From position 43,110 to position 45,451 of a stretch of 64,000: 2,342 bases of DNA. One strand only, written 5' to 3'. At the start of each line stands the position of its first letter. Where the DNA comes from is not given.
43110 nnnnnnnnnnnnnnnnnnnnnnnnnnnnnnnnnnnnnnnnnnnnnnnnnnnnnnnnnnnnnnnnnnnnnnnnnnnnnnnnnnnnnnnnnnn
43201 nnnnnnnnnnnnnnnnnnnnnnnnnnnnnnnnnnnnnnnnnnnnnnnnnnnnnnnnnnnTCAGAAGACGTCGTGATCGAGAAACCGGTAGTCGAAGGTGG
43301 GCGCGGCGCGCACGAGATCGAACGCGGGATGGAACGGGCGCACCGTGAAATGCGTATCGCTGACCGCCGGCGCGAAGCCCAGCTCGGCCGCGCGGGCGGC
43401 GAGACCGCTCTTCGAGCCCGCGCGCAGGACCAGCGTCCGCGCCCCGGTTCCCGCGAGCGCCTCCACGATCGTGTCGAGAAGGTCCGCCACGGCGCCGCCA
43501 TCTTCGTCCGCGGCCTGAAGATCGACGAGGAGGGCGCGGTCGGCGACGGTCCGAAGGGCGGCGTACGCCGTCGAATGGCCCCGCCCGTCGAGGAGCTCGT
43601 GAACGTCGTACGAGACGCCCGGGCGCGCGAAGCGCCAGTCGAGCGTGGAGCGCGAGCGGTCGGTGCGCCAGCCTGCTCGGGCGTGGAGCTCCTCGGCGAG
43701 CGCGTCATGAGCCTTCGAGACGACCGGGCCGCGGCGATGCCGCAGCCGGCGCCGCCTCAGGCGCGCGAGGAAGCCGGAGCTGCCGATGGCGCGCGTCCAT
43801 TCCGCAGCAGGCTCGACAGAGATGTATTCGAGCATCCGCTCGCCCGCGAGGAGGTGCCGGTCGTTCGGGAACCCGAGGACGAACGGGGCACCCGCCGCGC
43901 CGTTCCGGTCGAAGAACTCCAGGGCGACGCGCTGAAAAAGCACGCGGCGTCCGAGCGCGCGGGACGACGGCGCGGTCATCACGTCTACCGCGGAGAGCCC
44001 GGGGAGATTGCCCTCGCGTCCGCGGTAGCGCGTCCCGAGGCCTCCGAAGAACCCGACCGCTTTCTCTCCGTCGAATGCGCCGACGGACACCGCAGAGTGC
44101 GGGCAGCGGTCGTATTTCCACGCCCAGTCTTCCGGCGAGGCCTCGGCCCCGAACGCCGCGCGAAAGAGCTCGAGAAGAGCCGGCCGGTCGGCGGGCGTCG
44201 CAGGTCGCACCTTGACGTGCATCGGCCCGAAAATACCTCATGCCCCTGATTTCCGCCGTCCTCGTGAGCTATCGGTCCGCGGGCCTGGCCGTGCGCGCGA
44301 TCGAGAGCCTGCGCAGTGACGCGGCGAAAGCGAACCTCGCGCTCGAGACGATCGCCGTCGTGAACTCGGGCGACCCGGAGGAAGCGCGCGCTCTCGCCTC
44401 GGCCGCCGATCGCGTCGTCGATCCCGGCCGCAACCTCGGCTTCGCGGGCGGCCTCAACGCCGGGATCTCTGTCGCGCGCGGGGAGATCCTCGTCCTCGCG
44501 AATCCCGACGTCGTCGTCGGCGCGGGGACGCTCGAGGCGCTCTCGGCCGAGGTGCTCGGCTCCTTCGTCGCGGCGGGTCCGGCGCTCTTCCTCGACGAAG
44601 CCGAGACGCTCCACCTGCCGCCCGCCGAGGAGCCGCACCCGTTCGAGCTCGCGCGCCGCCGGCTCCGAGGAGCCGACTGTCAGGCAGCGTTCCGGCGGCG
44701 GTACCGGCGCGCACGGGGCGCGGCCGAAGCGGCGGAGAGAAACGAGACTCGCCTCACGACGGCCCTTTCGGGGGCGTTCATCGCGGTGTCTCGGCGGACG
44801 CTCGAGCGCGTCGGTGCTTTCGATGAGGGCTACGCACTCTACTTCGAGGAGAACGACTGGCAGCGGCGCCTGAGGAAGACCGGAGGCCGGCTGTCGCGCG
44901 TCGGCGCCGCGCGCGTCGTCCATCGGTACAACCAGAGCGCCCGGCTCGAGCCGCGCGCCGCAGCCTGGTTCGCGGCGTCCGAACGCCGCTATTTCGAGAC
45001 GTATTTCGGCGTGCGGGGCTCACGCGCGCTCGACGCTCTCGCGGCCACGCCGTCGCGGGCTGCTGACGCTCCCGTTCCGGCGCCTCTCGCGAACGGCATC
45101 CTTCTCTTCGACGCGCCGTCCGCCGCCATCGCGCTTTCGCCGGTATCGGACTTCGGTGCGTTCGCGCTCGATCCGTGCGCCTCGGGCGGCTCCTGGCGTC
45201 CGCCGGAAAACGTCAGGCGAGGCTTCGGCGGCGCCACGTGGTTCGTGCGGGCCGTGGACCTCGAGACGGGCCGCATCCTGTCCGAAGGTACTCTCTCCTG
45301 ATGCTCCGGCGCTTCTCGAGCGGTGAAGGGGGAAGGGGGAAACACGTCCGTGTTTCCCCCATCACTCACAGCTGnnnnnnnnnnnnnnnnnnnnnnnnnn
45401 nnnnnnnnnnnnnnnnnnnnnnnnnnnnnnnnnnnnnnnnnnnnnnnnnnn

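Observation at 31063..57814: Large cell-surface glycan locus with giant secreted proteins embedded between wzm and wzt: a candidate surface-protein O-glycosylation system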

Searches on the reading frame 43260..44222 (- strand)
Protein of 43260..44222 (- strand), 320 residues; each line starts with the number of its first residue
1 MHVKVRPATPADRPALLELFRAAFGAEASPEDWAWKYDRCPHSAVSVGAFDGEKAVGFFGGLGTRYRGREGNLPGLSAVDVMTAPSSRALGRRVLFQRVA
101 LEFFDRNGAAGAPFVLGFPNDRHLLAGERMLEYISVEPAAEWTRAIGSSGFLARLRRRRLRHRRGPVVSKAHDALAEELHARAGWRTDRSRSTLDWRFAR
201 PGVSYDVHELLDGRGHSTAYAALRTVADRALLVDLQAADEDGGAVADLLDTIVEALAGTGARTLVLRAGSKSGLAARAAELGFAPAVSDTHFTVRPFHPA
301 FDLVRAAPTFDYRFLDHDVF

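Call 5: search_protein_families(library=pfam, proteins=[window:43260-44222:-], max_evalue=0.01)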
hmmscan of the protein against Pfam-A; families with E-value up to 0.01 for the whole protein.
window:43260-44222:- (320 aa): 1 family
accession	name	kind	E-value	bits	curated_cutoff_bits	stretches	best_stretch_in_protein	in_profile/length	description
PF13527.13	Acetyltransf_9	-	1.5e-08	35.1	25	1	5-121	2-115/127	Acetyltransferase (GNAT) domain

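Call 97: search_solved_structures(query=window:43260-44222:-, max_evalue=0.01)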
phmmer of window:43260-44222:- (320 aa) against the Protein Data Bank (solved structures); distinct sequences matched with E-value up to 0.01: 0.

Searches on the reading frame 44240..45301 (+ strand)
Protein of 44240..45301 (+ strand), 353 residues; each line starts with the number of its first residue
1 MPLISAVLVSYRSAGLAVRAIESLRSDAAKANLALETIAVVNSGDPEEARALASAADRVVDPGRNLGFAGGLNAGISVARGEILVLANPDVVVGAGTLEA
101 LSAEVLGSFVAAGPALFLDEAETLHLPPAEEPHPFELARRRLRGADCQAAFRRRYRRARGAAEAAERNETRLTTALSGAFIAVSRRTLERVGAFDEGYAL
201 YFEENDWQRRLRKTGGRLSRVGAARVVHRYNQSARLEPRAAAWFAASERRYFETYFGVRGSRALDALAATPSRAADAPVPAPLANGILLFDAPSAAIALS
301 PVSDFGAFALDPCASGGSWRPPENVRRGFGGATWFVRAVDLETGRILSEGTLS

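Call 5: search_protein_families(library=pfam, proteins=[window:44240-45301:+], max_evalue=0.01)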
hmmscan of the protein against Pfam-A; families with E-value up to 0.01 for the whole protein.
window:44240-45301:+ (353 aa): 2 families
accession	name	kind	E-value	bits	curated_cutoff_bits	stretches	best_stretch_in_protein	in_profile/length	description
PF00535.33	Glycos_transf_2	-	1.3e-08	35.4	23.3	1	5-138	1-132/168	Glycosyl transferase family 2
PF13641.12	Glyco_tranf_2_3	-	1.2e-07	32.4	27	1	22-228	18-211/230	Glycosyltransferase like family 2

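Call 18: search_protein_families(library=ncbifam, proteins=[window:44240-45301:+], max_evalue=0.01)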
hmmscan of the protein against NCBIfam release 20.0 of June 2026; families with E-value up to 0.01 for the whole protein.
window:44240-45301:+ (353 aa): 2 families
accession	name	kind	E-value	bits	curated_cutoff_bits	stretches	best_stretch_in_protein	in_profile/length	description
TIGR03965.1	mycofact_glyco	equivalog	1.5e-07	30.7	280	2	162-232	216-284/467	mycofactocin biosynthesis glycosyltransferase MftF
TIGR04283.1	glyco_like_mftF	equivalog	0.0092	15.6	182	0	27-103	20-95/221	TIGR04283 family arsenosugar biosynthesis glycosyltransferase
